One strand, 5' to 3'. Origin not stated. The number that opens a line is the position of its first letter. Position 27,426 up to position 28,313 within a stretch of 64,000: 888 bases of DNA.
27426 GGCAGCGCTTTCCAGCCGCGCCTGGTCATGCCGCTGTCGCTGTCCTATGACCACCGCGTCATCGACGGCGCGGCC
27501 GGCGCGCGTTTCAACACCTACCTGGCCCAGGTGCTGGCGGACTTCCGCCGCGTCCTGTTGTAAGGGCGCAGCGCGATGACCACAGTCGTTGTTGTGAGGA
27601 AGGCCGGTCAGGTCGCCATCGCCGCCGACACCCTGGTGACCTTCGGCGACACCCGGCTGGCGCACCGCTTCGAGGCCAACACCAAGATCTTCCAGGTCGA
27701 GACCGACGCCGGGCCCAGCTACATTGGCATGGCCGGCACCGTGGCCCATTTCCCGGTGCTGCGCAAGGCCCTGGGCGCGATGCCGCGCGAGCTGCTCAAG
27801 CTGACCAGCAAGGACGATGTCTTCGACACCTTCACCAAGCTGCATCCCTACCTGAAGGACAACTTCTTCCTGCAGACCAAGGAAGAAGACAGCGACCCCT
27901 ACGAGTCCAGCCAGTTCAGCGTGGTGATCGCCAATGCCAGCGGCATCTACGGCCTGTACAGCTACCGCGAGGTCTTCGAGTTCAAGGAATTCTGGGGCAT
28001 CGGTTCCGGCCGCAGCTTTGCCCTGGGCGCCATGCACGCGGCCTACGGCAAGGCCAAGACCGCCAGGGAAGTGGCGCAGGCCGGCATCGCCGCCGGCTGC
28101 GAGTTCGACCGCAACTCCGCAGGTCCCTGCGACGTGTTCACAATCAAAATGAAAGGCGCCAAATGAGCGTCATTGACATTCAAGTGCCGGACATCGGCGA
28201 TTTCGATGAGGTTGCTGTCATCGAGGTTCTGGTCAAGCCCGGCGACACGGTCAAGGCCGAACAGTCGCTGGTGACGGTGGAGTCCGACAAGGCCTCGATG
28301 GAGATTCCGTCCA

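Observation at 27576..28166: Proteasome/HslV-like Thr-N-terminal hydrolase homologue translationally coupled between PDH E2 and a lipoyl-bearing E3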

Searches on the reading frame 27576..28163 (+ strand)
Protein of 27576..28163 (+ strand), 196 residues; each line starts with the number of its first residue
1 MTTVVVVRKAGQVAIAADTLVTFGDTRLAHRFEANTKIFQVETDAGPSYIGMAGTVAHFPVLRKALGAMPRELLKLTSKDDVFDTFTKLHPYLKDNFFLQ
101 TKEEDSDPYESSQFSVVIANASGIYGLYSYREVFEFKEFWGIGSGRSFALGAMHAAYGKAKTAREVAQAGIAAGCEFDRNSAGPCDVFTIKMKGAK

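Call 4: search_protein_families(library=pfam, proteins=[window:27576-28163:+], max_evalue=1)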
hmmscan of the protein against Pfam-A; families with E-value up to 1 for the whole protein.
window:27576-28163:+ (196 aa): 2 families
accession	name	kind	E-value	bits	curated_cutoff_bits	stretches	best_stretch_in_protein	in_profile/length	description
PF00227.31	Proteasome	-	2.3e-06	27.8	22.4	1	2-172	5-171/189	Proteasome subunit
PF10040.14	CRISPR_Cas6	-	0.2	12.8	25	1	104-152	51-88/89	CRISPR-associated endoribonuclease Cas6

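Call 5: search_protein_families(library=ncbifam, proteins=[window:27576-28163:+], max_evalue=1)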
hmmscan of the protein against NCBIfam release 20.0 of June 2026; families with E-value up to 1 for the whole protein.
window:27576-28163:+ (196 aa): 4 families
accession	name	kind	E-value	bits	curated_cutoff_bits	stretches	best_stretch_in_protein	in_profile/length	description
TIGR03634.1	arc_protsome_B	equivalog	1.3e-06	28.2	224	1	1-194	1-184/185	archaeal proteasome endopeptidase complex subunit beta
NF003964.0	PRK05456.1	equivalog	1.8e-06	27.8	137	1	1-58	7-59/179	ATP-dependent protease subunit HslV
TIGR03692.1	ATP_dep_HslV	equivalog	3.7e-06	26.8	157.75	1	2-58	1-52/171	HslVU peptidase proteolytic subunit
TIGR03690.1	20S_bact_beta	equivalog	0.0081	15.9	191.9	0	135-173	132-170/222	proteasome subunit beta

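Call 6: search_solved_structures(query=window:27576-28163:+, max_evalue=1, show_alignments=3)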
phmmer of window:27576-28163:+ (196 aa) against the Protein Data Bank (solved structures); distinct sequences matched with E-value up to 1: 31.
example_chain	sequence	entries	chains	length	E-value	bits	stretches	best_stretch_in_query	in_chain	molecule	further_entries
5ovu_A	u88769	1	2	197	2.2e-65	223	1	2-193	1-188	BETA-PROTEOBACTERIA PROTEASOME HOMOLOGUE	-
5ovs_A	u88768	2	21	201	5.1e-31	111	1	2-192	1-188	BPH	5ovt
1m4y_A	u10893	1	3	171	0.0054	19.7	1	2-61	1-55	ATP-dependent protease hslV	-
5ji3_A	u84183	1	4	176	0.064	16.2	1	1-47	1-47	ATP-dependent protease subunit HslV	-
5ji2_A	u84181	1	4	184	0.073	16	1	1-47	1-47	ATP-dependent protease subunit HslV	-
8adn_H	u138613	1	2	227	0.13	15.2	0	82-194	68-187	Proteasome subunit beta type-2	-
8qys_P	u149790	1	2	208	0.2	14.6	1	2-70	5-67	Proteasome subunit beta type-4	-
9qvx_N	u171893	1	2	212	0.21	14.5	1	2-70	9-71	Proteasome subunit beta type-4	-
7awe_N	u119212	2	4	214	0.21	14.5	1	2-70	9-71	Proteasome subunit beta type-4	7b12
5vfo_T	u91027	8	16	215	0.21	14.5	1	2-70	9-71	Proteasome subunit beta type-4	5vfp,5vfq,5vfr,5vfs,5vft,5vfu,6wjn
1g3i_G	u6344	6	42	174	0.21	14.5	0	2-46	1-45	ATP-DEPENDENT PROTEASE HSLV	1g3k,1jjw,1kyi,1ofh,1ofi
6r70_M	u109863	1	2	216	0.21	14.5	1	2-70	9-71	Proteasome subunit beta type-4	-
4r3o_N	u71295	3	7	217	0.22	14.5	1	2-70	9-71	Proteasome subunit beta type-4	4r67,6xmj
5a0q_N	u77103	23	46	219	0.22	14.4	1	2-70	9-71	PROTEASOME SUBUNIT BETA TYPE-4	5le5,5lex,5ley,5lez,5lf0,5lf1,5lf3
1iru_N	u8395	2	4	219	0.22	14.4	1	2-70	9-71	20S proteasome | Proteasome subunit beta type-4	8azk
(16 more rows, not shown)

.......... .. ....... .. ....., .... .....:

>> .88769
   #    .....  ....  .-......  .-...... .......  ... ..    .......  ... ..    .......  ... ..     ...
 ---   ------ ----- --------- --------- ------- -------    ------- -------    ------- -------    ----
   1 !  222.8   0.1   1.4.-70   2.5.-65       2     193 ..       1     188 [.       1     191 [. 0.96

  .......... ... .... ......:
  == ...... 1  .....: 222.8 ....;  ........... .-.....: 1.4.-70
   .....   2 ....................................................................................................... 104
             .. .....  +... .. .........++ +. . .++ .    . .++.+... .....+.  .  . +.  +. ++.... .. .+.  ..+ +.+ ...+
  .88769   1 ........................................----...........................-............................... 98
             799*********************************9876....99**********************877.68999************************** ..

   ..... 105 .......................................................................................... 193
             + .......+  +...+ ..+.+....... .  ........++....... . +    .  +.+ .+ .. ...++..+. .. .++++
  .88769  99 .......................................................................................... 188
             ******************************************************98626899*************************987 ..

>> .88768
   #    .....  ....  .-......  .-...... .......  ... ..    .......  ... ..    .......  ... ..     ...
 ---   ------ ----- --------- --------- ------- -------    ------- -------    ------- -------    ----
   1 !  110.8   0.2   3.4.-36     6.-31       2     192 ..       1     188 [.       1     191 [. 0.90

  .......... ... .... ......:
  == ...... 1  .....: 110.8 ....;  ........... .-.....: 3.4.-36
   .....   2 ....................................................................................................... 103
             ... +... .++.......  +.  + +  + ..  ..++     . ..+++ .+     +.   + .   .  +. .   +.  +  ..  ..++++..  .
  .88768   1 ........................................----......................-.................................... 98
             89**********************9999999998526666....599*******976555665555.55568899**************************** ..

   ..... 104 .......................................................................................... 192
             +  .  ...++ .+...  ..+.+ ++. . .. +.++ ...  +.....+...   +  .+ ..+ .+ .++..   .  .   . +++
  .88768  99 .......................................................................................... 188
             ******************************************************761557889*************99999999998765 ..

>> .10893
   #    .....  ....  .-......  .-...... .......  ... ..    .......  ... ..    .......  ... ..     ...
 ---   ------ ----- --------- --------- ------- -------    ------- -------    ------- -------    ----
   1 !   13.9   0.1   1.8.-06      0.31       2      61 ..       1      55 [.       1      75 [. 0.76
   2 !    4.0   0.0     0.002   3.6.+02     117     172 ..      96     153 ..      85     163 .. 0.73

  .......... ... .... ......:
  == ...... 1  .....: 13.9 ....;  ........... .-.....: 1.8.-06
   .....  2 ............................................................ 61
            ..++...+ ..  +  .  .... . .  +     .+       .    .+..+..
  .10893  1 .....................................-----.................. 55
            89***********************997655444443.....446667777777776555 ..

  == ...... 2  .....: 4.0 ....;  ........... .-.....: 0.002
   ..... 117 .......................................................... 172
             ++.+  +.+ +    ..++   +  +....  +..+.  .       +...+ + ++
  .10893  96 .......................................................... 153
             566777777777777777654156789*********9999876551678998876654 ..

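Call 15: find_homologous_proteins(query=window:27576-28163:+, max_evalue=0.001)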
Query window:27576-28163:+ (196 aa): 2945 proteins with E <= 0.001 among 3062 candidates; the best 120 are listed.
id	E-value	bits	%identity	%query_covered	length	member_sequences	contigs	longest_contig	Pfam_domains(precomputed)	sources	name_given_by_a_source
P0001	2.7e-114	397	90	100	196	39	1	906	PF00227.32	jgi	jgi:ATP-dependent protease HslVU (ClpYQ) peptidase subunit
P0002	3.5e-114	397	90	100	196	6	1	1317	PF00227.32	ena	-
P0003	6.3e-114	396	91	100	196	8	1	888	PF00227.32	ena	-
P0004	1.4e-113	395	90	98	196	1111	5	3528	PF00227.32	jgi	jgi:ATP-dependent protease HslVU (ClpYQ) peptidase subunit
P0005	4.9e-113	393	90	100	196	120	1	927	PF00227.32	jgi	jgi:ATP-dependent HslUV protease, peptidase subunit HslV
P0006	1.2e-112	392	89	100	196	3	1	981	PF00227.32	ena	-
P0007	1.6e-112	391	88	100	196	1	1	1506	PF00227.32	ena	-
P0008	2.0e-112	391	89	98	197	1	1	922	PF00227.32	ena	-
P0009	2.2e-112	391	91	97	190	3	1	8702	-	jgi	jgi:ATP-dependent protease HslVU (ClpYQ) peptidase subunit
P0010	3.8e-112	390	89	98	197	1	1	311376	PF00227.32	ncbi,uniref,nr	ncbi:MFS transporter [Ramlibacter sp. AW1]|uniref:MFS transporter n=1 Tax=Ramlibacter aurantiacus Ta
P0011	4.9e-112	390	89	100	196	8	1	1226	PF00227.32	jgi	-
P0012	4.9e-112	390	88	100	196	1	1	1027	PF00227.32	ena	-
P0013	7.2e-112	389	89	98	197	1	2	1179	PF00227.32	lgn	-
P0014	8.2e-112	389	89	100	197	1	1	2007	PF00227.32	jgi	-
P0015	1.0e-111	389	89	98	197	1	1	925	PF00227.32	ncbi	-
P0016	1.3e-111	389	88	100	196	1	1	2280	PF00227.32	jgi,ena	-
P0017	1.5e-111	388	87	100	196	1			PF00227.32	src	-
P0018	1.9e-111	388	89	98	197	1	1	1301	PF00227.32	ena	-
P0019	1.9e-111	388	89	98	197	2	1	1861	PF00227.32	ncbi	-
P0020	2.1e-111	388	88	100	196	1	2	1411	PF00227.32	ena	-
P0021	2.5e-111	388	88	98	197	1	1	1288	PF00227.32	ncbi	-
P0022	3.2e-111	387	86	100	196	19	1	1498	PF00227.32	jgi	jgi:ATP-dependent protease HslVU (ClpYQ) peptidase subunit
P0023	3.4e-111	387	87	98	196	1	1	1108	PF00227.32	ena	-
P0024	3.6e-111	387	89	98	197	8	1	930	PF00227.32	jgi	jgi:ATP-dependent HslUV protease subunit HslV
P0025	4.0e-111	387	87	100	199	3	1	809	PF00227.32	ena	-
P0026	4.1e-111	387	89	98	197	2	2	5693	PF00227.32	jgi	jgi:ATP-dependent HslUV protease, peptidase subunit HslV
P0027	4.1e-111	387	89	100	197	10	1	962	PF00227.32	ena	-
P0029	5.2e-111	387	88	100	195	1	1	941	PF00227.32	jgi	jgi:ATP-dependent HslUV protease subunit HslV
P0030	6.7e-111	386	89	100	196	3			PF00227.32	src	-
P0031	7.1e-111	386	87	100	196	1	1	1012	PF00227.32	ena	-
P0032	8.4e-111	386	89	98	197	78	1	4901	PF00227.32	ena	-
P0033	9.3e-111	386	88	98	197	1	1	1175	PF00227.32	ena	-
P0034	1.1e-110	385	88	98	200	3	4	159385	PF00227.32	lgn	-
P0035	1.3e-110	385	89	100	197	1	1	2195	PF00227.32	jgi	-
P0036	1.7e-110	385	87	100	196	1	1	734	PF00227.32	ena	-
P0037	1.8e-110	385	88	98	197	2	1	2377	PF00227.32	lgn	-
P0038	2.1e-110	385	88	100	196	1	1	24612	PF00227.32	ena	-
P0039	2.3e-110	384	88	98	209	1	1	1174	PF00227.32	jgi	-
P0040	2.6e-110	384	88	98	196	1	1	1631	PF00227.32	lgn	-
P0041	2.8e-110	384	86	100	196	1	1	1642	PF00227.32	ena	-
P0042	3.2e-110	384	87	100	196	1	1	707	PF00227.32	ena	-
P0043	3.9e-110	384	88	99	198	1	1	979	PF00227.32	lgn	-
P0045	5.4e-110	383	86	100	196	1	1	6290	PF00227.32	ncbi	-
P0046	5.4e-110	383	86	100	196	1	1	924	PF00227.32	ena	-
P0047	5.9e-110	383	87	98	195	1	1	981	PF00227.32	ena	-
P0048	6.1e-110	383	88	98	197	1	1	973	PF00227.32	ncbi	-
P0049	8.1e-110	383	87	100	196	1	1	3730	PF00227.32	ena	-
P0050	8.9e-110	383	88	98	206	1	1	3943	PF00227.32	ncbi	ncbi:MAG: MFS transporter [Pseudomonadota bacterium]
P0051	9.7e-110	382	87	100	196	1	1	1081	PF00227.32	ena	-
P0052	1.2e-109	382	87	98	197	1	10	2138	PF00227.32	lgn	-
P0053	1.6e-109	382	88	98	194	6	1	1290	PF00227.32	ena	-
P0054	2.0e-109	381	86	100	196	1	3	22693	PF00227.32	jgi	jgi:ATP-dependent HslUV protease, peptidase subunit HslV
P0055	2.3e-109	381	86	100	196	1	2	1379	PF00227.32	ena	-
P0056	4.0e-109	380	86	99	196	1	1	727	PF00227.32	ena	-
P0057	6.3e-109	380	87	98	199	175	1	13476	PF00227.32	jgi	-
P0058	6.3e-109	380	88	98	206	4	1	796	PF00227.32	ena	-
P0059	7.1e-109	380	86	100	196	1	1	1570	PF00227.32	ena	-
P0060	7.1e-109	380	88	98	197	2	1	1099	PF00227.32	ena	-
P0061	7.2e-109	380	90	98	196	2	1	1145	PF00227.32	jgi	jgi:ATP-dependent protease HslVU (ClpYQ) peptidase subunit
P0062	8.1e-109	379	88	98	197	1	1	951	PF00227.32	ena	-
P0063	1.4e-108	379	86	100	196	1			PF00227.32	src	-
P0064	1.9e-108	378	86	100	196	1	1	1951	PF00227.32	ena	-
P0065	2.4e-108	378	87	98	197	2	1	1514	PF00227.32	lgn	-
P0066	2.4e-108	378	86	100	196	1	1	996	PF00227.32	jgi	jgi:ATP-dependent protease HslVU (ClpYQ) peptidase subunit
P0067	2.5e-108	378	86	100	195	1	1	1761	PF00227.32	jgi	-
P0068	2.5e-108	378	87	100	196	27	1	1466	PF00227.32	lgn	-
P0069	4.4e-108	377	86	100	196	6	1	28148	PF00227.32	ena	-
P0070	5.0e-108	377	88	98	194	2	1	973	PF00227.32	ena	-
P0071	5.2e-108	377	85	100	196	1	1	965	PF00227.32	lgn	-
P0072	6.1e-108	377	85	100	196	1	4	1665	PF00227.32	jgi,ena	jgi:ATP-dependent protease HslVU (ClpYQ) peptidase subunit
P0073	9.6e-108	376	88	98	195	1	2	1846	PF00227.32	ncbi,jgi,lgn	jgi:ATP-dependent HslUV protease subunit HslV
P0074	1.1e-107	376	85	100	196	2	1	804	PF00227.32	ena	-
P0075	1.2e-107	376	86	98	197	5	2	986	PF00227.32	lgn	-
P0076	1.3e-107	375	86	100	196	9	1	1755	PF00227.32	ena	-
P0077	1.4e-107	375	85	100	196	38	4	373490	PF00227.32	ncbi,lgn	-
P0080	3.1e-107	374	85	100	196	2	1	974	PF00227.32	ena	-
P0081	7.2e-107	373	85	100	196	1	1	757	PF00227.32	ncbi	-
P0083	1.9e-106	372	84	100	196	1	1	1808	PF00227.32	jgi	jgi:ATP-dependent HslUV protease subunit HslV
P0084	2.2e-106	371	85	98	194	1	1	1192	PF00227.32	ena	-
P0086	2.3e-106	371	85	98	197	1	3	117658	PF00227.32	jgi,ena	-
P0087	6.8e-106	370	84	100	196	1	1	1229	PF00227.32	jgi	jgi:ATP-dependent HslUV protease subunit HslV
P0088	9.9e-106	369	82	100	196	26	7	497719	PF00227.32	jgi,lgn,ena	jgi:ATP-dependent HslUV protease subunit HslV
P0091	1.8e-105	368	84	100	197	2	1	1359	PF00227.32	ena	-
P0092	2.0e-105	368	86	98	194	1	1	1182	PF00227.32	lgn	-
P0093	2.1e-105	368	83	100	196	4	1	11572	PF00227.32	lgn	-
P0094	3.2e-105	368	84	100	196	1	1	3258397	PF00227.32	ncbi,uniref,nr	ncbi:MFS transporter [Variovorax terrae]|uniref:MFS transporter n=1 Tax=Variovorax terrae TaxID=2923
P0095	3.9e-105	367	85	98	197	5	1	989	PF00227.32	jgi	-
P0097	7.1e-105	367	85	98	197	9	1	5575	PF00227.32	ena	-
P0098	1.3e-104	366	82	100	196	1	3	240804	PF00227.32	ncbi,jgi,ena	jgi:ATP-dependent protease HslVU (ClpYQ) peptidase subunit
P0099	1.6e-104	365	82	100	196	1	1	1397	PF00227.32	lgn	-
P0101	1.8e-103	362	84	98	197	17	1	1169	PF00227.32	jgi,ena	jgi:hypothetical protein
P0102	2.2e-103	362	81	100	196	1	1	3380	PF00227.32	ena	-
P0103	3.4e-103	361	83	98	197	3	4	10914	PF00227.32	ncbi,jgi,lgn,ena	-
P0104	3.8e-103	361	81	98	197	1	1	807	PF00227.32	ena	-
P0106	4.1e-103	361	81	100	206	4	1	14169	PF00227.32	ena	-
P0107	4.5e-103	361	84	97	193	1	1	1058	PF00227.32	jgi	jgi:ATP-dependent HslUV protease, peptidase subunit HslV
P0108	6.0e-103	360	82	98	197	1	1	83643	PF00227.32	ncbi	-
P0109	8.2e-103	360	81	100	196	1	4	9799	PF00227.32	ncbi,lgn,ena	-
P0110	9.0e-103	360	81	100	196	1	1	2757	PF00227.32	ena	-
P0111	1.1e-102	359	82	95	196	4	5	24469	PF00227.32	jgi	jgi:ATP-dependent protease HslVU (ClpYQ) peptidase subunit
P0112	1.2e-102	359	81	100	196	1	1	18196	PF00227.32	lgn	-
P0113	1.2e-102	359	81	100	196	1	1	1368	PF00227.32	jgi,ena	jgi:ATP-dependent protease HslVU (ClpYQ) peptidase subunit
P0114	1.5e-102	359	80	100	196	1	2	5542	PF00227.32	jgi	jgi:ATP-dependent HslUV protease subunit HslV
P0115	1.5e-102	359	81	100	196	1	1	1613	PF00227.32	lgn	-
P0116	1.5e-102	359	81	100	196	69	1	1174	PF00227.32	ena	-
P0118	2.1e-102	358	80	100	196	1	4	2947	PF00227.32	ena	-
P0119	2.9e-102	358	80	100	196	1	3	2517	PF00227.32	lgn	-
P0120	3.5e-102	358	81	100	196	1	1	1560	PF00227.32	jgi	jgi:ATP-dependent HslUV protease, peptidase subunit HslV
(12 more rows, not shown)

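Call 17: find_related_loci(query=A1, collection=genome_contigs, flank=8000)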
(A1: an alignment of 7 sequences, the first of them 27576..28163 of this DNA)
Query A1 (196 aa) in genome_contigs; peptide patterns used: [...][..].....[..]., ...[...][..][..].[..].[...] (x = any residue, [..] = any of these).
600 stretches matched a pattern (row limit reached: there are more); 578 encode a relative of the query (tblastn E <= 1e-3); the best 80 are kept; 80 distinct loci.
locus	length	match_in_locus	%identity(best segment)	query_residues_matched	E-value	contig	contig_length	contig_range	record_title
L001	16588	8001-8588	92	1-196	4e-124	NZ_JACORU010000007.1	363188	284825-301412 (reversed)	Ramlibacter albus strain GTP1 contig7, whole genome shotgun sequence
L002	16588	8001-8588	91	1-196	2e-123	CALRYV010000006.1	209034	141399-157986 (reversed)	MAG: Ramlibacter sp. 2FC isolate JJ-MEM5D2-223-2-m1-bin341 genome assembly, contig: JJ-MEM5D2-223-C21, whole genome shot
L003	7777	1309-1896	90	1-196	2e-121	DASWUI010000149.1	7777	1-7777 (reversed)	MAG TPA_asm: Ramlibacter sp. isolate SMAG_U3599 k141_243817, whole genome shotgun sequence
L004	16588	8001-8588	90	1-196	2e-121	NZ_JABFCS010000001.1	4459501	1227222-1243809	Ramlibacter montanisoli strain B156 1, whole genome shotgun sequence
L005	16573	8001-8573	92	1-191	5e-121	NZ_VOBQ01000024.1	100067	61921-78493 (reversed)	Caenimonas sedimenti strain HX-9-20 Scaffold19_1, whole genome shotgun sequence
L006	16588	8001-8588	90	1-196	6e-121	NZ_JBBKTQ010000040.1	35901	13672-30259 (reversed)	Ramlibacter sp. AN1133 40, whole genome shotgun sequence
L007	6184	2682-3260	92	1-193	4e-121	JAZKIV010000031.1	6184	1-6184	MAG: Pseudomonadota bacterium isolate ADI_DC_SW_02_SPN_11032020-bin063 DCSW02SPN_B063_0_000000000031, whole genome shotg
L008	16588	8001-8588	90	1-196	5e-121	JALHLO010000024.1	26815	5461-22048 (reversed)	MAG: Ramlibacter sp. isolate Bin_20_3_2 c_000000007781, whole genome shotgun sequence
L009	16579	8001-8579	91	1-193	5e-121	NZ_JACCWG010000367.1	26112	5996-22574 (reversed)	MAG: Ramlibacter sp. isolate MGR_bin146 SD2897-2912_k127_4973159, whole genome shotgun sequence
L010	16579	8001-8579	90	1-193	1e-120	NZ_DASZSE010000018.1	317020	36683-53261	MAG: Ramlibacter sp. isolate SMAG_U6042 k141_854929, whole genome shotgun sequence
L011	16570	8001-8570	92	1-190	1e-120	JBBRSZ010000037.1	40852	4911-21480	MAG: Burkholderiales bacterium isolate La2_metabat2.163 La2_metabat2.163_K_2214744L40852_cov_33.7905, whole genome shotg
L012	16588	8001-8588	90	1-196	1e-120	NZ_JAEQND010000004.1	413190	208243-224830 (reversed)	Ramlibacter alkalitolerans strain KACC 19305 contig4, whole genome shotgun sequence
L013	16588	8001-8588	88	1-196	2e-120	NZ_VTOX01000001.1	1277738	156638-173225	Ramlibacter lithotrophicus strain RBP-1 Ga0265800_101, whole genome shotgun sequence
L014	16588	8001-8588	89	1-196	4e-120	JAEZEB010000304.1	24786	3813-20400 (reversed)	MAG: Proteobacteria bacterium isolate OH_CBrB_316 k127_2167003, whole genome shotgun sequence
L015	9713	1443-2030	88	1-196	5e-120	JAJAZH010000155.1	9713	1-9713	MAG: Ramlibacter sp. isolate CAN_BIN32 c_000000066511, whole genome shotgun sequence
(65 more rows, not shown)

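Call 38: search_protein_representatives(protein=window:27576-28163:+)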
Query: 196 residues. Proteins with E-value up to 0.001 (for the whole library): 757; up to 1e-10: 417; up to 1e-30: 61. The best 150 are listed.
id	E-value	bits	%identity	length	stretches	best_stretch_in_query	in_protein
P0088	3.2e-106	369.3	82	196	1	1-196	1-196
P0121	9.0e-72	257.0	65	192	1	2-193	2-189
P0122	4.4e-63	228.6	76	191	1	1-141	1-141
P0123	2.9e-58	212.9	92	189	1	82-185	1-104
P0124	5.6e-58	212.0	69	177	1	1-145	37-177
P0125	9.0e-56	204.8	76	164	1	1-122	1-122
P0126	2.1e-53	197.1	72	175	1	76-193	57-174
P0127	9.4e-52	191.7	55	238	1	16-194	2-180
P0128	8.1e-48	178.9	67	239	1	38-185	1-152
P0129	1.5e-46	174.7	65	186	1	1-134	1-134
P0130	1.1e-45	171.9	50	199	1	1-191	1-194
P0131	1.8e-45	171.2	74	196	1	92-194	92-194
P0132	7.4e-45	169.2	58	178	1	11-164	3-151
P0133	1.2e-44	168.5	49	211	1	1-188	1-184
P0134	6.8e-44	166.1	49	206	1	1-191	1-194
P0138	1.2e-40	155.5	45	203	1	1-190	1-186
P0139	1.7e-39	151.8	52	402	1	20-180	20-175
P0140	2.1e-39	151.5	41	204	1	1-193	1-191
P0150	6.8e-36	140.0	47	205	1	1-194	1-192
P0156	1.1e-34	136.1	67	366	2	105-193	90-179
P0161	1.0e-33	132.9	40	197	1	1-193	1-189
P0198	2.1e-29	118.9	46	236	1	1-193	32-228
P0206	1.0e-28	116.6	47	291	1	28-160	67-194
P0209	2.3e-28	115.5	49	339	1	47-169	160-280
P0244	8.6e-25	103.8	37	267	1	1-191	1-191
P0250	2.2e-24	102.5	39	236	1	1-192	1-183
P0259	1.3e-23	100.0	34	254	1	1-189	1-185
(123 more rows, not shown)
